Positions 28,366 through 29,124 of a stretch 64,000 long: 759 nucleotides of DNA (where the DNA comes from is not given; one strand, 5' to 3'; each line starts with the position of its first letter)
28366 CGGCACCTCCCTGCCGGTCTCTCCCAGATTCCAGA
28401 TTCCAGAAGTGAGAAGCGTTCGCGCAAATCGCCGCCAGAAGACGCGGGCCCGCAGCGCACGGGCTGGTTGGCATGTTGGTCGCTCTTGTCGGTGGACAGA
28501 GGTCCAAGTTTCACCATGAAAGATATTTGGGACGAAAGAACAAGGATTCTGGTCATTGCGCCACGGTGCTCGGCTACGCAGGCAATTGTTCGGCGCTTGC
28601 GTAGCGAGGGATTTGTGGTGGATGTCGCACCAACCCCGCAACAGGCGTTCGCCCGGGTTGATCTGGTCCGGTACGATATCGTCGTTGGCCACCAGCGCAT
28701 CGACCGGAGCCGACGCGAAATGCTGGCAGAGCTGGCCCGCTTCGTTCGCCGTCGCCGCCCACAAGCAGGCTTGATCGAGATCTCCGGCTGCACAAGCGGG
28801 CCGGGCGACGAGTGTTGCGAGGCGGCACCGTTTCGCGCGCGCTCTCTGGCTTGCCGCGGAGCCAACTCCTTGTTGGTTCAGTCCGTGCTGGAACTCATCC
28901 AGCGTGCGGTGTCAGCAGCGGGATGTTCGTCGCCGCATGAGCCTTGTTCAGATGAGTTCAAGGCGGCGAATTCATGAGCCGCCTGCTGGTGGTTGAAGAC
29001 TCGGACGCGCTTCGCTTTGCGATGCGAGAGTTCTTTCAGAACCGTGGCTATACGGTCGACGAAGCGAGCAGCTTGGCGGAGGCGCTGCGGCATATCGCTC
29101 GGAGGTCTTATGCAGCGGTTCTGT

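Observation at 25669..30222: Five-gene signalling operon: HK - sigma54 EBP - pseudo-receiver - receiver - HK, preceded by an AT palindrome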

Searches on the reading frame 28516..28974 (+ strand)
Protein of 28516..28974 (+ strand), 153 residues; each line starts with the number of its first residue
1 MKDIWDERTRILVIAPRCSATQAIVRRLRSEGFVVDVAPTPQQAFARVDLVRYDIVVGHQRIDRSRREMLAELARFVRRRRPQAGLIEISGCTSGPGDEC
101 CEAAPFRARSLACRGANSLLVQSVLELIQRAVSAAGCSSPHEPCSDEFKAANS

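Call 22: search_protein_representatives(protein=window:28516-28974:+)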
Query: 153 residues. Proteins with E-value up to 0.001 (for the whole library): 14; up to 1e-10: 6; up to 1e-30: 1. The best 14 are listed.
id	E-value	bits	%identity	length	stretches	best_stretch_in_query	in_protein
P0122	2.1e-34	134.8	52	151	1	1-132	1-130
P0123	3.5e-28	114.6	43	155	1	1-141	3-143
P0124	1.6e-27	112.5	47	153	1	2-134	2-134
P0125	2.1e-25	105.6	42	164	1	5-136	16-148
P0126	6.6e-18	81.3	39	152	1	4-132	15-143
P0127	7.4e-16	74.7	35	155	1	6-134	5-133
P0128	3.6e-07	46.5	37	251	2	6-103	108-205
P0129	5.1e-07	46.0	30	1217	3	8-92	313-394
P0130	1.4e-04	38.1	35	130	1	8-112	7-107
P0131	2.4e-04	37.3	36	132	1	10-111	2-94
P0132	2.7e-04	37.2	29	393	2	3-94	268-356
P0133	3.2e-04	36.9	29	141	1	8-94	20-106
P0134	5.4e-04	36.2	32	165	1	9-91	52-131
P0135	5.5e-04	36.2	30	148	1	9-97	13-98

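Call 23: search_protein_families(library=pfam, proteins=[P0122, P0123, P0126, P0127, P0128, P0129, P0130, P0131, P0132, P0133], max_evalue=0.01)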
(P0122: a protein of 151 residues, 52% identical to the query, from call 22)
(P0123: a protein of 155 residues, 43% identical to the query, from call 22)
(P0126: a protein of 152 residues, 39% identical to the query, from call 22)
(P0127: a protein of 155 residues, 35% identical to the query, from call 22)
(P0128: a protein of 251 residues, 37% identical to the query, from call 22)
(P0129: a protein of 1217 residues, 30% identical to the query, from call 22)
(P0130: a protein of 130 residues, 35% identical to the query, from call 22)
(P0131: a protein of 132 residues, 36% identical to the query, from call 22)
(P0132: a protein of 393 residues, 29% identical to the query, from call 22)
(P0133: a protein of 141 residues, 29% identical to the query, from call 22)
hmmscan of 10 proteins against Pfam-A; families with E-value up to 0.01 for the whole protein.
P0122 (151 aa): 0 families

P0123 (155 aa): 1 family
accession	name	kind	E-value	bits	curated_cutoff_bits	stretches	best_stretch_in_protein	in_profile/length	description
PF00072.30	Response_reg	-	0.0011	19.5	30.2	1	20-67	8-55/111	Response regulator receiver domain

P0126 (152 aa): 0 families

P0127 (155 aa): 0 families

P0128 (251 aa): 0 families

P0129 (1217 aa): 27 families (the best 25 are shown)
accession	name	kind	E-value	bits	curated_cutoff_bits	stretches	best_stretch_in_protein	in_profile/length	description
PF00072.30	Response_reg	-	3.7e-86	285.1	30.2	3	316-425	1-110/111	Response regulator receiver domain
PF00037.32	Fer4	-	1.7e-32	110.4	21.1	5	760-781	2-23/24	4Fe-4S binding domain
PF12837.12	Fer4_6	-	8.1e-23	79.7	25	4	1170-1191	2-23/24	4Fe-4S binding domain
PF13237.11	Fer4_10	-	8.5e-23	80.5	25.5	3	1140-1188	3-53/53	4Fe-4S dicluster domain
PF12838.12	Fer4_7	-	4.1e-22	78.8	27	5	1146-1191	2-52/52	4Fe-4S dicluster domain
PF12797.12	Fer4_2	-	1e-20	72.6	24.5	5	686-705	3-22/22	4Fe-4S binding domain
PF14697.11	Fer4_21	-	8.8e-19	67.8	35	2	1140-1189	2-53/59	4Fe-4S dicluster domain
PF13187.11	Fer4_9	-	1.3e-18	67.2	27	3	1146-1191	2-51/52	4Fe-4S dicluster domain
PF23198.2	PDE8A_N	-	2e-14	54.2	29.6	2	15-93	9-89/147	PDE8A-like, N-terminal domain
PF13484.11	Fer4_16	-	3.3e-13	50.6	30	0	692-711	1-20/66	4Fe-4S double cluster binding domain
PF25160.1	LdpA_Fe-S-bd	-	3.8e-09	36.6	27.6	1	1149-1191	6-42/49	LdpA Fe-S cluster-binding domain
PF07992.20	Pyr_redox_2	-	7.3e-09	35.9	26.1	1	592-626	2-31/291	Pyridine nucleotide-disulphide oxidoreductase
PF12831.13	FAD_oxidored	-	6.9e-08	32.6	27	1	592-629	1-38/416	FAD dependent oxidoreductase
PF13459.11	Fer4_15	-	7.5e-08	33.4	22.4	0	687-704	2-19/66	4Fe-4S single cluster domain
PF13183.11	Fer4_8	-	7.3e-07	30.1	27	1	690-749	2-67/68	4Fe-4S dicluster domain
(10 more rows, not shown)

P0130 (130 aa): 2 families
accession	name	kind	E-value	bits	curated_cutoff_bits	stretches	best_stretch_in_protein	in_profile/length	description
PF00072.30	Response_reg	-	2.9e-16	60.1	30.2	1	10-120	1-111/111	Response regulator receiver domain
PF02310.24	B12-binding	-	0.0005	20.3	32.1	1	18-84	15-86/121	B12 binding domain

P0131 (132 aa): 1 family
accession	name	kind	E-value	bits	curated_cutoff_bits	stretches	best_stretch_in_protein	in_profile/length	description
PF00072.30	Response_reg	-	8.2e-16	58.6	30.2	1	3-82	1-80/111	Response regulator receiver domain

P0132 (393 aa): 4 families
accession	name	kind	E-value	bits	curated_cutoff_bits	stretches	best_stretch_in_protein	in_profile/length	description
PF00072.30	Response_reg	-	3.2e-62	208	30.2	2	9-118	1-110/111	Response regulator receiver domain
PF23198.2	PDE8A_N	-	0.00076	19.9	29.6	0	7-85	11-90/147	PDE8A-like, N-terminal domain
PF21332.3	AmiR_N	-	0.00088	19.7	27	0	8-114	2-103/111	AmiR, N-terminal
PF01206.22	TusA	-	0.00094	19.4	28.6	0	3-38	24-59/70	Sulfurtransferase TusA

P0133 (141 aa): 2 families
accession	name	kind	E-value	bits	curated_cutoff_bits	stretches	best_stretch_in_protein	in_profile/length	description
PF00072.30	Response_reg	-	1.1e-17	64.6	30.2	1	23-135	1-110/111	Response regulator receiver domain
PF23198.2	PDE8A_N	-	0.0017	18.7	29.6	1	25-102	15-90/147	PDE8A-like, N-terminal domain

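Call 25: predict_structure(protein=window:28516-28974:+)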
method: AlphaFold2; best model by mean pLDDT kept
length: 153 residues; sequences in the alignment: 1
mean_pLDDT: 66.5   pTM: 0.67
mean pLDDT of the five models: 66.5, 64.2, 62.4, 38.9, 37.1
residues with pLDDT >= 90: 0; 70-90: 75; 50-70: 48; < 50: 30
segments of 3 or more residues with pLDDT < 50: 1-3, 93-105, 112-115, 138-143, 151-153
pLDDT, mean of each block of 10 residues (from residue 1): 59 77 82 86 73 76 64 73 73 46 53 57 80 55 51 42
secondary structure, 60 per line:
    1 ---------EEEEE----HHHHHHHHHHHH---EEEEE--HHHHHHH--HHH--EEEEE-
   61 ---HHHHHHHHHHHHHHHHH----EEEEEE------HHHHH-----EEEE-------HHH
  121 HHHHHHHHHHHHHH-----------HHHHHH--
elements in order: E10-14 H19-30 E34-38 H41-47 E55-59 H64-80 E85-90 H97-101 E107-110 H118-134 H146-151

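Call 26: find_homologous_proteins(query=A3, max_evalue=0.001)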
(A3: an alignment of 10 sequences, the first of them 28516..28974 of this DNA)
Query A3 (10 sequences) (153 aa, profile of the alignment): 7 proteins with E <= 0.001 among 8000 candidates.
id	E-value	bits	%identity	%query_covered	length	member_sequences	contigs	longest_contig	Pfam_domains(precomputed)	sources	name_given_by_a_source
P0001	8.9e-62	225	100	100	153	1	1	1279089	-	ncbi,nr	ncbi:MAG: hypothetical protein N3C12_07740 [Candidatus Binatia bacterium]|nr:hypothetical protein [C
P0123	1.8e-61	224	44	92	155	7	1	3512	-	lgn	-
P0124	4.9e-60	220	47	88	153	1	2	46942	-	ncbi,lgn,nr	ncbi:hypothetical protein HRbin30_00678 [bacterium HR30]|nr:hypothetical protein HRbin30_00678 [bact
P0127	3.3e-55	204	35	84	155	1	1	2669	-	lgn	-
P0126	5.3e-55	203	46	63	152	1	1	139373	-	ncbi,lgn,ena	-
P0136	2.3e-54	201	44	86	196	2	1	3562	-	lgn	-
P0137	9.1e-5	40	26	59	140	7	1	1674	PF00072.31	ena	-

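Call 29: find_related_loci(query=A3, collection=genome_contigs, flank=6000)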
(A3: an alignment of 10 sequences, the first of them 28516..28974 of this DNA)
Query A3 (153 aa) in genome_contigs; peptide patterns used: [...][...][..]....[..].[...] (x = any residue, [..] = any of these).
31 stretches matched a pattern; 3 encode a relative of the query (tblastn E <= 1e-3); 3 distinct loci.
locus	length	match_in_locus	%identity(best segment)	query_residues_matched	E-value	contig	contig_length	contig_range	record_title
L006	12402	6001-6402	46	1-134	2e-32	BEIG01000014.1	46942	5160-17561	Bacterium HR30 DNA, contig: NODE_294_14, isolate: HRbin30, whole genome shotgun sequence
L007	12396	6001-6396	42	3-133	9e-30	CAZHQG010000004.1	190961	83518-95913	MAG TPA_asm: uncultured Candidatus Binatia bacterium isolate binchicken_co40_104 genome assembly, contig: NODE_83_length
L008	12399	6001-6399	36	1-133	1e-23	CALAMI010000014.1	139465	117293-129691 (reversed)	MAG: Candidatus Binatia bacterium isolate R1_Bin_MAXBIN__076_sub_1 genome assembly, contig: c_000000860249, whole genome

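Call 30: find_related_loci(query=A3, collection=metagenome_contigs, flank=6000)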
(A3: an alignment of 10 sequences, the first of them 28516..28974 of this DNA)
Query A3 (153 aa) in metagenome_contigs; peptide patterns used: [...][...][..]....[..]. (x = any residue, [..] = any of these).
600 stretches matched a pattern (row limit reached: there are more); 7 encode a relative of the query (tblastn E <= 1e-3); 7 distinct loci.
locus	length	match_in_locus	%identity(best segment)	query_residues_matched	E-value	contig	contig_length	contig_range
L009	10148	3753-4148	42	3-133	1e-29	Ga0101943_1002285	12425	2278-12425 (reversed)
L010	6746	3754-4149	42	3-133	1e-29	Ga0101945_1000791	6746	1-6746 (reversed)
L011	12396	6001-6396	42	3-133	1e-29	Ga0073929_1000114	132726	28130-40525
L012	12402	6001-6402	46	1-134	4e-32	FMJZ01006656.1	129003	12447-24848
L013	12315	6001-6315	46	5-109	1e-28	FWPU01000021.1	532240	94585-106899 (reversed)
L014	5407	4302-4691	42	5-133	2e-27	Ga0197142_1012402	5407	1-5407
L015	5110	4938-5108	49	7-63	6e-14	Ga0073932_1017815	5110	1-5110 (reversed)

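Call 36: find_encoding_contigs(protein=P0127, flank=6000, max_places=2)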
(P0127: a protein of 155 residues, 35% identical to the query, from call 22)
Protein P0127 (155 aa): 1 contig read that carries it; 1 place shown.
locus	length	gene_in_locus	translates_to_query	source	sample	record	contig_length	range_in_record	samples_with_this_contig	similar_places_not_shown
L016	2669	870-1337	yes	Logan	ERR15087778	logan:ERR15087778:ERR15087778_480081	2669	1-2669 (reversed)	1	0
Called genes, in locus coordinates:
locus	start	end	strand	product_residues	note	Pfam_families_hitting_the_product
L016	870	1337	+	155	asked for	-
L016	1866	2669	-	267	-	?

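Call 37: find_encoding_contigs(protein=P0136, flank=6000, max_places=2)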
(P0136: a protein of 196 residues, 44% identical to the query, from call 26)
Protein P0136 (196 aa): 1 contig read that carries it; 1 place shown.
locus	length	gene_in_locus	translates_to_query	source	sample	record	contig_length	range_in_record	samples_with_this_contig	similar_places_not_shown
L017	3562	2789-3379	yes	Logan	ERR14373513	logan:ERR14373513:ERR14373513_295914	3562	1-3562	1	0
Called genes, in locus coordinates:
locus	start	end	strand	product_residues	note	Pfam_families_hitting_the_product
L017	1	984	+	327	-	?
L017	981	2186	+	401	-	-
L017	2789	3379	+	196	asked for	-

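Call 40: predict_structure(alignment_id=A4)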
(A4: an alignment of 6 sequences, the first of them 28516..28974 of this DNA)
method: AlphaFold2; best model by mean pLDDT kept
length: 153 residues; sequences in the alignment: 6
mean_pLDDT: 74.3   pTM: 0.71
mean pLDDT of the five models: 74.3, 73.8, 73.6, 73.1, 71.6
residues with pLDDT >= 90: 29; 70-90: 72; 50-70: 27; < 50: 25
segments of 3 or more residues with pLDDT < 50: 1-3, 137-153
pLDDT, mean of each block of 10 residues (from residue 1): 61 84 90 91 88 88 66 86 87 55 67 74 89 60 38 40
secondary structure, 60 per line:
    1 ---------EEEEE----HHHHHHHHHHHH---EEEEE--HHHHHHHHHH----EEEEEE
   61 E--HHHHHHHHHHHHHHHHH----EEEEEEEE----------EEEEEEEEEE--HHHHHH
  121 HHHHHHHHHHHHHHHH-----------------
elements in order: E10-14 H19-30 E34-38 H41-50 E55-61 H64-80 E85-92 E103-112 H115-136

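Call 44: fold_search(model_id=the predicted structure, library=pdb)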
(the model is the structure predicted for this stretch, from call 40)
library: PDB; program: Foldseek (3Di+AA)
matches with E <= 10: 1742; with E <= 0.001: 7
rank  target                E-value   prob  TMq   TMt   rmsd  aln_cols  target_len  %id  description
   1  9of7_A                1.6e-04  1.00  0.48  0.58   9.8       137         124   15  Structure of the Acinetobacter baumannii Response Regulator PmrA Receiver Domain G54E Mutation (released 2025-11-26)
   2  8uvk_A                3.0e-04  1.00  0.46  0.33   2.3        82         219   23  CosR DNA bound form II (released 2024-01-31)
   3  1zit_MODEL_1_A        4.4e-04  1.00  0.48  0.59   9.7       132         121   20  Structure of the receiver domain of NtrC4 from Aquifex aeolicus (released 2006-05-09)
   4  9of7_B                5.3e-04  1.00  0.48  0.62   8.2       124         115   15  Structure of the Acinetobacter baumannii Response Regulator PmrA Receiver Domain G54E Mutation (released 2025-11-26)
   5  2qxy_B                5.3e-04  1.00  0.48  0.61   7.2       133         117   20  Crystal structure of a response regulator from Thermotoga maritima (released 2007-08-28)
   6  2qxy_A                6.4e-04  1.00  0.50  0.62   7.5       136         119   19  Crystal structure of a response regulator from Thermotoga maritima (released 2007-08-28)
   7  8uvx_A                6.8e-04  1.00  0.47  0.33   2.2        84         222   23  CosR DNA bound form I (released 2024-01-31)
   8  4qpj_C                1.1e-03  1.00  0.48  0.59  10.1       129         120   18  2.7 Angstrom Structure of a Phosphotransferase in Complex with a Receiver Domain (released 2015-07-15)
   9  7sge_B                1.2e-03  0.98  0.36  0.37  11.7       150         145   16  I53-50 nanoparticle core reconstructed from GPC-I53-50NP by focused refinement (released 2022-10-12)
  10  3crn_A                1.6e-03  1.00  0.49  0.57  11.0       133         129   18  Crystal structure of response regulator receiver domain protein (CheY-like) from Methanospirillum hungatei JF-1 (released 2008-04-22)
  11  3a0u                  2.0e-03  1.00  0.49  0.63   9.9       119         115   22  Crystal structure of response regulator protein TrrA (TM1360) from Thermotoga maritima in complex with Mg(2+)-BeF (wild  (released 2009-10-20)
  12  9of5                  2.9e-03  1.00  0.48  0.58   9.0       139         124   14  Structure of the Acinetobacter baumannii Response Regulator PmrA Receiver Domain I13M Mutation (released 2025-11-26)
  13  6oec_I                2.9e-03  1.00  0.49  0.49  12.1       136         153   13  Yeast Spc42 Trimeric Coiled-Coil Amino Acids 181-211 fused to PDB: 3H5I (released 2019-04-24)
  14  2pv7_B                2.9e-03  0.99  0.43  0.27   5.7       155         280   13  Crystal structure of chorismate mutase / prephenate dehydrogenase (tyrA) (1574749) from Haemophilus influenzae RD at 2 (released 2007-05-22)
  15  3sho_B                2.9e-03  0.98  0.41  0.36  12.8       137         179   18  Crystal structure of RpiR transcription factor from Sphaerobacter thermophilus (sugar isomerase domain) (released 2011-08-10)
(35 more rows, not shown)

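Call 61: search_protein_families(library=ncbifam, proteins=[window:28516-28974:+], max_evalue=0.001)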
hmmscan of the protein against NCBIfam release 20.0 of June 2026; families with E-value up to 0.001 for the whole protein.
window:28516-28974:+ (153 aa): 0 families
